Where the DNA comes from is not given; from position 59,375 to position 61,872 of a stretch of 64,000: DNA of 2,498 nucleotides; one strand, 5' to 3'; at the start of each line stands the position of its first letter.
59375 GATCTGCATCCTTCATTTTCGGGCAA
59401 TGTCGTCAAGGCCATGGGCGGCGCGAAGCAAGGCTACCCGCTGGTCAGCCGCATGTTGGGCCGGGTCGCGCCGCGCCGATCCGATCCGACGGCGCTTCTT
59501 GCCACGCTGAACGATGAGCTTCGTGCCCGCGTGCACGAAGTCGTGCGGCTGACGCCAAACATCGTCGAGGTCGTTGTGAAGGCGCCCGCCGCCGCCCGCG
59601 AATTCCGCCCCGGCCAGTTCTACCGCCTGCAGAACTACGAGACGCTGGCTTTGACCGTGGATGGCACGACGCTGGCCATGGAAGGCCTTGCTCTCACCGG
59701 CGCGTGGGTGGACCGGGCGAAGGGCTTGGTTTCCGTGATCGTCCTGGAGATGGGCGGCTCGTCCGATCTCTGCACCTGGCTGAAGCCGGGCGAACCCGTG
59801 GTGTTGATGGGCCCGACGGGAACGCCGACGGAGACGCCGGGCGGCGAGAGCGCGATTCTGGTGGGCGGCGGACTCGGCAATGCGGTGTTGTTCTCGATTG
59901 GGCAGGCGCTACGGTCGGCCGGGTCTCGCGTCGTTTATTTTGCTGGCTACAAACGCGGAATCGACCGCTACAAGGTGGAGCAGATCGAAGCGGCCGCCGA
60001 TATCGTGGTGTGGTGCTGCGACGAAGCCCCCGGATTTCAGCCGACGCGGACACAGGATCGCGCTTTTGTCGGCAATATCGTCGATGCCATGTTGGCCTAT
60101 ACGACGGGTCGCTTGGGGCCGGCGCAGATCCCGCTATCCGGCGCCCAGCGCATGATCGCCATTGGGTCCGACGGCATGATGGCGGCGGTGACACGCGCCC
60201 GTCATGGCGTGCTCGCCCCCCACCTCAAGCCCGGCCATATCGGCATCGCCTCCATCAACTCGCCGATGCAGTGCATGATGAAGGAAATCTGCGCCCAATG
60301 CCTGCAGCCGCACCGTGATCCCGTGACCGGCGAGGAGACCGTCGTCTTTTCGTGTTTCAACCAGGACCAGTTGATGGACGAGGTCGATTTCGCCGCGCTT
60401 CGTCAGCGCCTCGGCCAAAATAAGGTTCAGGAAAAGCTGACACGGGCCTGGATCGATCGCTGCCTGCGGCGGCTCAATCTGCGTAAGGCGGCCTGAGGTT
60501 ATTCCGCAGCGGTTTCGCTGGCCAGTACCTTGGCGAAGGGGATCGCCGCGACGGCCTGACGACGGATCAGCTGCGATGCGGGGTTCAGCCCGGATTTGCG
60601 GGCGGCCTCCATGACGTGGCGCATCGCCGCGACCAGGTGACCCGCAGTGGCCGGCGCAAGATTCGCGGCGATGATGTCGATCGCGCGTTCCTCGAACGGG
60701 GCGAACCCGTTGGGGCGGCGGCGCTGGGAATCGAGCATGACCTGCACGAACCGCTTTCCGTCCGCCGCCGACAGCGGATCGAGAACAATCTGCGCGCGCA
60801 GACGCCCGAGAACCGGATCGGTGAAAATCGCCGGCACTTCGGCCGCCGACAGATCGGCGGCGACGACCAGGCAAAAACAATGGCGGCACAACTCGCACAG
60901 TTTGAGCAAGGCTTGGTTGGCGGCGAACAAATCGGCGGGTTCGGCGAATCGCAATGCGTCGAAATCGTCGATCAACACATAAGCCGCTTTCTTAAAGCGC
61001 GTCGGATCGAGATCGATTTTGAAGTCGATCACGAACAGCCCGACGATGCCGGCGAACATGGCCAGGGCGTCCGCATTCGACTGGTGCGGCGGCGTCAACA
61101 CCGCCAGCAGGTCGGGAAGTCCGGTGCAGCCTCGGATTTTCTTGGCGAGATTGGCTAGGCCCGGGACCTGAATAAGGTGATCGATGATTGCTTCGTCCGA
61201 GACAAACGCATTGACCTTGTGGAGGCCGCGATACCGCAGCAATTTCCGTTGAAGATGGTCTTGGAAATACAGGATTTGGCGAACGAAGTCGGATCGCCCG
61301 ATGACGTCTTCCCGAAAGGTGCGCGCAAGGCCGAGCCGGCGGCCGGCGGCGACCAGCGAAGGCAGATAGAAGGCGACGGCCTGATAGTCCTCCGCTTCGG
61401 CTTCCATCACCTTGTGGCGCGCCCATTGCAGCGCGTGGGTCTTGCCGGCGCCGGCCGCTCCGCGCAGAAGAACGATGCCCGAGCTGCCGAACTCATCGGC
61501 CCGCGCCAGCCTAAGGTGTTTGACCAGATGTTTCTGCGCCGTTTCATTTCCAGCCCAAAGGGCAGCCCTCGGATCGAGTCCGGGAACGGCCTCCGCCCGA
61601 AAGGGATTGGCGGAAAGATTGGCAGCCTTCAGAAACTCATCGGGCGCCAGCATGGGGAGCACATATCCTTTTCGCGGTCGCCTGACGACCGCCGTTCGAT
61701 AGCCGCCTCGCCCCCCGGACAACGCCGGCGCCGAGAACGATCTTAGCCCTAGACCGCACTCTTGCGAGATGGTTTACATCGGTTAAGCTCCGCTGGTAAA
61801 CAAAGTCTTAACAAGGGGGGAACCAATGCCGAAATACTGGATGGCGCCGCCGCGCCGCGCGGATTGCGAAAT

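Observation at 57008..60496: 1162-aa flavoprotein combining an unknown N-domain with a GltD/NfnB-like and a PyrK/NfnA-like module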

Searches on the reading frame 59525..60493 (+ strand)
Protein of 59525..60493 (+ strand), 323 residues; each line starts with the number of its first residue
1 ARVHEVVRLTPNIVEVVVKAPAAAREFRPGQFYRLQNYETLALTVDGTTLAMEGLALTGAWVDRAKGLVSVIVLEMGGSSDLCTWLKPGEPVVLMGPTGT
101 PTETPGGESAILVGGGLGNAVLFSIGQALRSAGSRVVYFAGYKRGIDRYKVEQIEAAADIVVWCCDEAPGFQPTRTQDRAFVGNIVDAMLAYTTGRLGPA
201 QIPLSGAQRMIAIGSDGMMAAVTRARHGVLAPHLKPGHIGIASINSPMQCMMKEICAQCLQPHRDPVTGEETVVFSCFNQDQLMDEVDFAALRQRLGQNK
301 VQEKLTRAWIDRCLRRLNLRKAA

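Call 22: search_solved_structures(query=window:59525-60493:+, max_evalue=1, show_alignments=3)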
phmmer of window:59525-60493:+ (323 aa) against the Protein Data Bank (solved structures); distinct sequences matched with E-value up to 1: 7.
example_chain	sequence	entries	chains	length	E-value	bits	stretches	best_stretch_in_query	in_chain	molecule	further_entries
4ylf_A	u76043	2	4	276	2.1e-13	53.7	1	6-174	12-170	Dihydroorotate dehydrogenase B (NAD(+)), electron transfer subunit homolog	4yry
5jca_S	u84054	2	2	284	4.9e-10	42.6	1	7-167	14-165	NADH-dependent Ferredoxin:NADP Oxidoreductase (NfnI) subunit beta | NADH-dependent Ferredoxin:NADP Oxidoreductase subunit beta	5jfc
1ep1_B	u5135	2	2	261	0.002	20.9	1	10-143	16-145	DIHYDROOROTATE DEHYDROGENASE B (PYRK SUBUNIT)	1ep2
1ep3_B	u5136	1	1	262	0.002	20.8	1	10-143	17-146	DIHYDROOROTATE DEHYDROGENASE B (PYRK SUBUNIT)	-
9nez_C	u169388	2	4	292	0.049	16.3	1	65-126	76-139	Sulfhydrogenase 1 subunit gamma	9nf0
5ksw_B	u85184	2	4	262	0.053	16.2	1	10-143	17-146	Dihydroorotate dehydrogenase B (NAD(+)), electron transfer subunit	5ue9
5vj7_B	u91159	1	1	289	0.16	14.6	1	20-137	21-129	Ferredoxin-NADP(+) reductase subunit alpha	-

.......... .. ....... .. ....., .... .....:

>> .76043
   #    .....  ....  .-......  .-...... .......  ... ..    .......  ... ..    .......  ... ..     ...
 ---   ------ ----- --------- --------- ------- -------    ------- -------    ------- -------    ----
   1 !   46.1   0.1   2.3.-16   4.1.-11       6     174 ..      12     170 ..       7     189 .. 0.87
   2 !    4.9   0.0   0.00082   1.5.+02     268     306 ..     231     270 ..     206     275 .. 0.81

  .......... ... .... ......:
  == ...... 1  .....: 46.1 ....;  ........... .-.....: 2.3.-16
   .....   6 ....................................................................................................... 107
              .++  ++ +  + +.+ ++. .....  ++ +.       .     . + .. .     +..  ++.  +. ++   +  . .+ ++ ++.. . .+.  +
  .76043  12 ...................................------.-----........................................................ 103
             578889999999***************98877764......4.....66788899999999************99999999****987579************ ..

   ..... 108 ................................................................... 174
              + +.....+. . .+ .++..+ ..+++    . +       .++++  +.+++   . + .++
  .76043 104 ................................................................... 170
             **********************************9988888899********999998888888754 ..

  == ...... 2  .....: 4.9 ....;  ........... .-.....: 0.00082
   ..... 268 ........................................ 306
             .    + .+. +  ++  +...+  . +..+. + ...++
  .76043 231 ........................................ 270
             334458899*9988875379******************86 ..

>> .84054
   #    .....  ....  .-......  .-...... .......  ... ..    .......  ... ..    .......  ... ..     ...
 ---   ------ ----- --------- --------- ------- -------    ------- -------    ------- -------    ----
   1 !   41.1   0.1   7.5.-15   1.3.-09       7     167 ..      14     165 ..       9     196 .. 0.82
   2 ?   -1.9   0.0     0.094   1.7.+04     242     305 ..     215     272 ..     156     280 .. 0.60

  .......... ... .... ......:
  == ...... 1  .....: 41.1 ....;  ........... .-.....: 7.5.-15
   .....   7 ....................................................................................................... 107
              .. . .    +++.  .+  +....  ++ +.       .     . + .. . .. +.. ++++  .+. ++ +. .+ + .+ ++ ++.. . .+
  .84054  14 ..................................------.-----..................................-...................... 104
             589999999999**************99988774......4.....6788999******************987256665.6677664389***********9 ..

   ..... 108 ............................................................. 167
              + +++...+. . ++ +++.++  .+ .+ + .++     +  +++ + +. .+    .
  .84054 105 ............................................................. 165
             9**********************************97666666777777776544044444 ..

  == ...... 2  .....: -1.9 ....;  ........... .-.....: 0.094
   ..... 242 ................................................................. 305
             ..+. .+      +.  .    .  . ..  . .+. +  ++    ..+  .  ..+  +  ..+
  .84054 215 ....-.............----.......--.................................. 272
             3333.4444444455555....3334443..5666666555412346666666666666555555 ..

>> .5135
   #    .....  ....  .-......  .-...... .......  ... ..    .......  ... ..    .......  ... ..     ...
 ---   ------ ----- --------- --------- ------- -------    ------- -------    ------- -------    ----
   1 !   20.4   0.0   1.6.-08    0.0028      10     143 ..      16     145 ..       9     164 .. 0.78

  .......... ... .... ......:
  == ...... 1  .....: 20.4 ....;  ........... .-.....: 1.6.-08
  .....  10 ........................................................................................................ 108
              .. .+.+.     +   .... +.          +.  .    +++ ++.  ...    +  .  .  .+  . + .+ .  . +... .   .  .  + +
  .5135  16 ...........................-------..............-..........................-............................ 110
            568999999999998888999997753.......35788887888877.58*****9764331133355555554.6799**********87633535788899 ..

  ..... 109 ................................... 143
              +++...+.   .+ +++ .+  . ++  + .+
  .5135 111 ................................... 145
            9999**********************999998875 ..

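Call 26: search_protein_families(library=pfam, proteins=[window:59525-60493:+], max_evalue=10)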
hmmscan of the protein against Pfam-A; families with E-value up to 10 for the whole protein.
window:59525-60493:+ (323 aa): 1 family
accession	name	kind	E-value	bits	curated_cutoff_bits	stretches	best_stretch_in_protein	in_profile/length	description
PF25229.1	Salactin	-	0.18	11.3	27.1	1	257-319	29-90/335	Salactin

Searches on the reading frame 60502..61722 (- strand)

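Call 9: search_protein_families(library=pfam, proteins=[window:60502-61722:-], max_evalue=0.001)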
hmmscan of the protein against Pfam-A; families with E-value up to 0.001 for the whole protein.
window:60502-61722:- (407 aa): 1 family
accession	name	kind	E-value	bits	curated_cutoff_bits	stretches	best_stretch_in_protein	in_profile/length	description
PF05729.18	NACHT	-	0.0004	20.7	26.7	0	84-149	3-71/167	NACHT domain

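Call 30: search_protein_families(library=ncbifam, proteins=[window:60502-61722:-], max_evalue=0.01)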
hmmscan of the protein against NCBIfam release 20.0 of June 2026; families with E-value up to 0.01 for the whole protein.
window:60502-61722:- (407 aa): 0 families

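Call 81: search_protein_families(library=padloc, proteins=[window:60502-61722:-], max_evalue=0.01)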
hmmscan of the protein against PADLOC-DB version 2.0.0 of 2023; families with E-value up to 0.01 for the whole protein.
window:60502-61722:- (407 aa): 0 families
